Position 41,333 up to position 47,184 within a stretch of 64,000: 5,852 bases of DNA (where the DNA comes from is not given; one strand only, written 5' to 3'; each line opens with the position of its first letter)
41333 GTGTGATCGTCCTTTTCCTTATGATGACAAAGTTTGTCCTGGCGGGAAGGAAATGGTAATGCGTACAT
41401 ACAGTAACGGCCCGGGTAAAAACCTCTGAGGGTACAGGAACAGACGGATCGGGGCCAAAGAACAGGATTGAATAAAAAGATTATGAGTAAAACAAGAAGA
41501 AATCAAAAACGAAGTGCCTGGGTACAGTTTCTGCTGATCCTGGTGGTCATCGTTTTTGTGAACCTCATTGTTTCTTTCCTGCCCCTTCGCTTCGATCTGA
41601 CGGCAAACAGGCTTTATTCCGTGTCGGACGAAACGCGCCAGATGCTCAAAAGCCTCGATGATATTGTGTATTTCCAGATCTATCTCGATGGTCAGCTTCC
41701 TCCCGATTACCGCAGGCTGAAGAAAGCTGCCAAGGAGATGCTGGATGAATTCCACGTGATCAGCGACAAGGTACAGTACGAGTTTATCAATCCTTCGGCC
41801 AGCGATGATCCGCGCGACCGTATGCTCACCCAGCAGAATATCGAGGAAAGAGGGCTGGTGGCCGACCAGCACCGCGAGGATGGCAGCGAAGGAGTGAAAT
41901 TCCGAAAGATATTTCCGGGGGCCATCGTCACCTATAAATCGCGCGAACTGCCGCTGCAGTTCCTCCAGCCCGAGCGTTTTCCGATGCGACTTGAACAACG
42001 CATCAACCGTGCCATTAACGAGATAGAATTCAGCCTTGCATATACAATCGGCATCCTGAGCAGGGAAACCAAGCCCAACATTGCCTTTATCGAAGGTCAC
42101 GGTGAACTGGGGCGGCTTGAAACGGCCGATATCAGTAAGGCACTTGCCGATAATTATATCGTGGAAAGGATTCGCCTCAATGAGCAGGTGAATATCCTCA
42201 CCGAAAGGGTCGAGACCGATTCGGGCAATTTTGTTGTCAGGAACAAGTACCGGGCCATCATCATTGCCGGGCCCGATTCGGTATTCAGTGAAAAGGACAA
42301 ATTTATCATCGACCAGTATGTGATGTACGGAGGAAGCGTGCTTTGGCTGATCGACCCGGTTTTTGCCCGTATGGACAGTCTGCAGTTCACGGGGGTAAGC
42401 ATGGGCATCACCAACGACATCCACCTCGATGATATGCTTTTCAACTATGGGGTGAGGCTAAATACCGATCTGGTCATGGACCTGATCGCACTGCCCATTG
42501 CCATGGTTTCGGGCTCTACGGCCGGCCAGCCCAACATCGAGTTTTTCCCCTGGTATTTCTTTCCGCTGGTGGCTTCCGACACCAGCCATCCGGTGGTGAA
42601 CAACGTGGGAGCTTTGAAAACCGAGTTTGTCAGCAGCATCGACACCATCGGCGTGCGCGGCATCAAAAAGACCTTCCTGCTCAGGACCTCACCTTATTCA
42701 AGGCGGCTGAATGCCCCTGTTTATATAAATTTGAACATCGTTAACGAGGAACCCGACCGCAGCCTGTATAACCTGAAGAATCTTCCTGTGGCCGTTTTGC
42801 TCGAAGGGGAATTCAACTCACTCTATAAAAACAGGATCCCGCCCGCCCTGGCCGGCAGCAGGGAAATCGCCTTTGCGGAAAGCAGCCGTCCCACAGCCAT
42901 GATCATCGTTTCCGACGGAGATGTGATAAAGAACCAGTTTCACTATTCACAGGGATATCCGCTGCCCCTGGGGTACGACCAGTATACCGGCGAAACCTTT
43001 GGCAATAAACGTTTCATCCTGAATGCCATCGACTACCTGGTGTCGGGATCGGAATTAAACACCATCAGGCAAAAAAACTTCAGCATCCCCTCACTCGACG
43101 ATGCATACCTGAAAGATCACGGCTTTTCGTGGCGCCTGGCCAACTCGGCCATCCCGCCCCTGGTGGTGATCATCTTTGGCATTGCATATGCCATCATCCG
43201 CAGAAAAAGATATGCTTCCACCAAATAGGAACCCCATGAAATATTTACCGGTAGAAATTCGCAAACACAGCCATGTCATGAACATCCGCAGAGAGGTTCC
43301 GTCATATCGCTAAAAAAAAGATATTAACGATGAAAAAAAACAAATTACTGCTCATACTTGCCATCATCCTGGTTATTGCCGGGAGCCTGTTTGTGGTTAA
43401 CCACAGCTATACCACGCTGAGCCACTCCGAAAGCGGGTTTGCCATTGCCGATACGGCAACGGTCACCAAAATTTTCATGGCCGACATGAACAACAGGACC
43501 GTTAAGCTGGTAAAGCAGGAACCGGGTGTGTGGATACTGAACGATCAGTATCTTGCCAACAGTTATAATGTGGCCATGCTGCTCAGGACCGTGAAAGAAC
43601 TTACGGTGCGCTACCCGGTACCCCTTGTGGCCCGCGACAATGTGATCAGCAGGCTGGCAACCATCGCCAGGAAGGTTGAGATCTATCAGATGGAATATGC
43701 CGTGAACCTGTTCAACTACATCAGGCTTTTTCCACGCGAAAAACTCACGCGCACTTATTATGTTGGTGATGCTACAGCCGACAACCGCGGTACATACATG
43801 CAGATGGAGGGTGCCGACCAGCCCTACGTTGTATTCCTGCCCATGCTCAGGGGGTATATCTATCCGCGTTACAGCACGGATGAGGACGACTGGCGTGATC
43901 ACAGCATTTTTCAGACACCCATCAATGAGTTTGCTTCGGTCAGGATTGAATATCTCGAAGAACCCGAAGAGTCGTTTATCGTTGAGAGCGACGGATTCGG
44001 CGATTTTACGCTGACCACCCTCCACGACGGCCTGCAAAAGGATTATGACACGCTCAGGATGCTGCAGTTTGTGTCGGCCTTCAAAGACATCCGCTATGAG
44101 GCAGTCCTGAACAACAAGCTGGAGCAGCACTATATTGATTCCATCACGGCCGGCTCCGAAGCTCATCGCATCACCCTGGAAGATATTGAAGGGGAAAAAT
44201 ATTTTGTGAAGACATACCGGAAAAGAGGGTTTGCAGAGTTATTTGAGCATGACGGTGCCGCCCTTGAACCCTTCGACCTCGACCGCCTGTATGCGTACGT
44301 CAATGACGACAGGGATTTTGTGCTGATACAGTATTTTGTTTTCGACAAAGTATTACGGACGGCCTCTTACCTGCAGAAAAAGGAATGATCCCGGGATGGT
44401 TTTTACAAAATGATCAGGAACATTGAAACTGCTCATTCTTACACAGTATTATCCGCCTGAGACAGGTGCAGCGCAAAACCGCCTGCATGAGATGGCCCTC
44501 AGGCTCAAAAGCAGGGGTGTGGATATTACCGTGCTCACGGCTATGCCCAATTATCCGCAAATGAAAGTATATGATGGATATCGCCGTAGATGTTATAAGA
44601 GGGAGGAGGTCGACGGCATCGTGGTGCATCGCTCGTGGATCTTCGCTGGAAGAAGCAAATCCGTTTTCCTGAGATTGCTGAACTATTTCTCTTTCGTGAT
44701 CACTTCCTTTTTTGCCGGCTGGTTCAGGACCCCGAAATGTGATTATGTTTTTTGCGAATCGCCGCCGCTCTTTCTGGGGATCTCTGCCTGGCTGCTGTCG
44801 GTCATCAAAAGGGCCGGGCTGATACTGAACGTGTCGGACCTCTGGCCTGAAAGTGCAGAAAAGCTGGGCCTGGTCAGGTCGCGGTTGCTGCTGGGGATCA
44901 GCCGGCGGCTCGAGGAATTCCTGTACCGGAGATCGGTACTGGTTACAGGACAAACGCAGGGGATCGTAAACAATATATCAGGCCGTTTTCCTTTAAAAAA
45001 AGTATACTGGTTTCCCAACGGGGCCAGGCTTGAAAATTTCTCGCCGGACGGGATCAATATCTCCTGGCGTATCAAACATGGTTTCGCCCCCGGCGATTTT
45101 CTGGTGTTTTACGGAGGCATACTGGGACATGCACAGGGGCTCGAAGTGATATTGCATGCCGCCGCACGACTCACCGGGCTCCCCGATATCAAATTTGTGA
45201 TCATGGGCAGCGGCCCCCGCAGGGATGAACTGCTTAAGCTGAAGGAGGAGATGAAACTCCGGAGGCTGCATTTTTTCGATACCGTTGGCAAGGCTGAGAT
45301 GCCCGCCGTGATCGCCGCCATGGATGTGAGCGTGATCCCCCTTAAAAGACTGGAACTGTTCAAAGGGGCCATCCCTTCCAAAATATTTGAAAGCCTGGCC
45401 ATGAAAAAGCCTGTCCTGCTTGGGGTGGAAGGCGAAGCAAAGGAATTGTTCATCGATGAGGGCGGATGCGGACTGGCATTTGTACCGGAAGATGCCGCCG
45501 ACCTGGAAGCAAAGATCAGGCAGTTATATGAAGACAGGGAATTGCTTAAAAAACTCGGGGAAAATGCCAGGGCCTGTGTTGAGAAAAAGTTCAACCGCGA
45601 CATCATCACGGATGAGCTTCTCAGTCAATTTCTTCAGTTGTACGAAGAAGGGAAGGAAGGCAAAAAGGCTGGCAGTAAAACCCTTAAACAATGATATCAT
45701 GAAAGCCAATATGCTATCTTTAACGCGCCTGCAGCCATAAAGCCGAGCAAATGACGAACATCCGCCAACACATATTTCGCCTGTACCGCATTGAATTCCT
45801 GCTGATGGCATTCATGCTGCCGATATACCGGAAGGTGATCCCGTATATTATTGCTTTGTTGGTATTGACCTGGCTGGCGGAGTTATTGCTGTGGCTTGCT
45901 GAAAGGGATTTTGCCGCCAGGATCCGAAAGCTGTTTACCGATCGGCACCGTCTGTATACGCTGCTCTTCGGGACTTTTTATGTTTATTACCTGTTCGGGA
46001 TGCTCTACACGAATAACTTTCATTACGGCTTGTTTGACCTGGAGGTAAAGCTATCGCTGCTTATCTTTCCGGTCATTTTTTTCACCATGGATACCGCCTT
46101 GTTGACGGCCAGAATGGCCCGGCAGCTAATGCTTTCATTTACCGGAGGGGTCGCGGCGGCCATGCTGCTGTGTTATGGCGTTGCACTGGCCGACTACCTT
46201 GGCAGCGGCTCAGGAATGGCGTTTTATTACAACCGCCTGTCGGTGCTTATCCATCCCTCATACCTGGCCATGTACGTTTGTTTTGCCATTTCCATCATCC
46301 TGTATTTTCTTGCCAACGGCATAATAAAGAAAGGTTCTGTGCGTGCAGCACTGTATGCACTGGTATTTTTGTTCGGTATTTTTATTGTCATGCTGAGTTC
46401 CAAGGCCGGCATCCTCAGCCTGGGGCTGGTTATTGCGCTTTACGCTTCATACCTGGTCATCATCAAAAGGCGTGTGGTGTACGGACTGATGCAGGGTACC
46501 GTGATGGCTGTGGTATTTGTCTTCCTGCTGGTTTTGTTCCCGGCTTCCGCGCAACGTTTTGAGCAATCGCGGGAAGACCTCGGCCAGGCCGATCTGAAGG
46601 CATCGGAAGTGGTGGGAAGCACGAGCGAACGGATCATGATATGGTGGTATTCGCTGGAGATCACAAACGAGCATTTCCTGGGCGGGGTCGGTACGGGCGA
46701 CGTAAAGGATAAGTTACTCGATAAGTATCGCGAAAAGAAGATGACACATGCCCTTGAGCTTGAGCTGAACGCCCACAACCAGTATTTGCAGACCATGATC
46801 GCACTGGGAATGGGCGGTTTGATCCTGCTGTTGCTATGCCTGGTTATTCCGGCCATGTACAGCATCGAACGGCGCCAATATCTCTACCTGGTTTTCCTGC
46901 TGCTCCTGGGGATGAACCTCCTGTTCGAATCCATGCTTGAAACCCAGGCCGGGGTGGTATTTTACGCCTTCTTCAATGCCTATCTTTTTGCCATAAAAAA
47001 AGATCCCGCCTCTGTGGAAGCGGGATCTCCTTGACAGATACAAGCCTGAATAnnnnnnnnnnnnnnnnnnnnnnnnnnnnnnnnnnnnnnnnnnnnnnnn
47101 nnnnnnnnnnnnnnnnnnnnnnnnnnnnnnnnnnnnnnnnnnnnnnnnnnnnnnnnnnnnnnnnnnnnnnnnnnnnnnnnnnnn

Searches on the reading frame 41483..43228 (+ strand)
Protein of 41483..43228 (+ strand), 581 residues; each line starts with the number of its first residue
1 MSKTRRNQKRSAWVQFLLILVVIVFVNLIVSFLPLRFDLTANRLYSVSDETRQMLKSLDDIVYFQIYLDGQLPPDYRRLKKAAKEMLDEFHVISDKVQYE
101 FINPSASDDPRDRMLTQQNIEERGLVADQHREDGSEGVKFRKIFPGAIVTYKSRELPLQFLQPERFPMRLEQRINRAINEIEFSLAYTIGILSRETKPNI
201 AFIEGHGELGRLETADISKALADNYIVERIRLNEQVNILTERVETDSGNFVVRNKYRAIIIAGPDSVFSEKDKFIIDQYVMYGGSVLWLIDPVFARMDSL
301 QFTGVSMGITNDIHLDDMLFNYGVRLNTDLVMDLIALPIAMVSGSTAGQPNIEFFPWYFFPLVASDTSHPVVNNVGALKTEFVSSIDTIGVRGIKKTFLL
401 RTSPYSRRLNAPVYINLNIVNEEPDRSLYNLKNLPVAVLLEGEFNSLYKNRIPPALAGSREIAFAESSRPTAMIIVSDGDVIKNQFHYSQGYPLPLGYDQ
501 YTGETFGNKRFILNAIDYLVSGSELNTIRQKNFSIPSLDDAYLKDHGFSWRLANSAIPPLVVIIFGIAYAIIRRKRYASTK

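Call 39: search_protein_families(library=pfam, proteins=[window:41483-43228:+], max_evalue=0.00001)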
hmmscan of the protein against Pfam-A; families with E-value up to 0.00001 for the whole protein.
window:41483-43228:+ (581 aa): 2 families
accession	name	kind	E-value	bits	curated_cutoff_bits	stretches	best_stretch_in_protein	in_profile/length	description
PF09822.16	ABC_transp_aux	-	2.6e-84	283.3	34.7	1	197-515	1-288/288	ABC-type uncharacterized transport system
PF23357.1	DUF7088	-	5e-23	81.7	27.8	1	42-150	2-105/105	Domain of unknown function (DUF7088)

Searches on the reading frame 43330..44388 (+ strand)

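Call 39: search_protein_families(library=pfam, proteins=[window:43330-44388:+], max_evalue=0.00001)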
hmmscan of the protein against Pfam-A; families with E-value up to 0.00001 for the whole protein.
window:43330-44388:+ (352 aa): 1 family
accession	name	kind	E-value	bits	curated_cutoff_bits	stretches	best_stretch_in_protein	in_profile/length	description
PF14238.11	DUF4340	-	3.2e-09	37.7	25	1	73-262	8-170/183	Domain of unknown function (DUF4340)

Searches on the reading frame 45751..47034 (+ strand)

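Call 39: search_protein_families(library=pfam, proteins=[window:45751-47034:+], max_evalue=0.00001)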
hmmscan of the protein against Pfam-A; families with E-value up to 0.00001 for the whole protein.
window:45751-47034:+ (427 aa): 1 family
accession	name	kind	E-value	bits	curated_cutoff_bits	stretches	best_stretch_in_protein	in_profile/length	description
PF04932.20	Wzy_C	-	8.1e-18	65.1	31.7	1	204-361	2-149/149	O-Antigen ligase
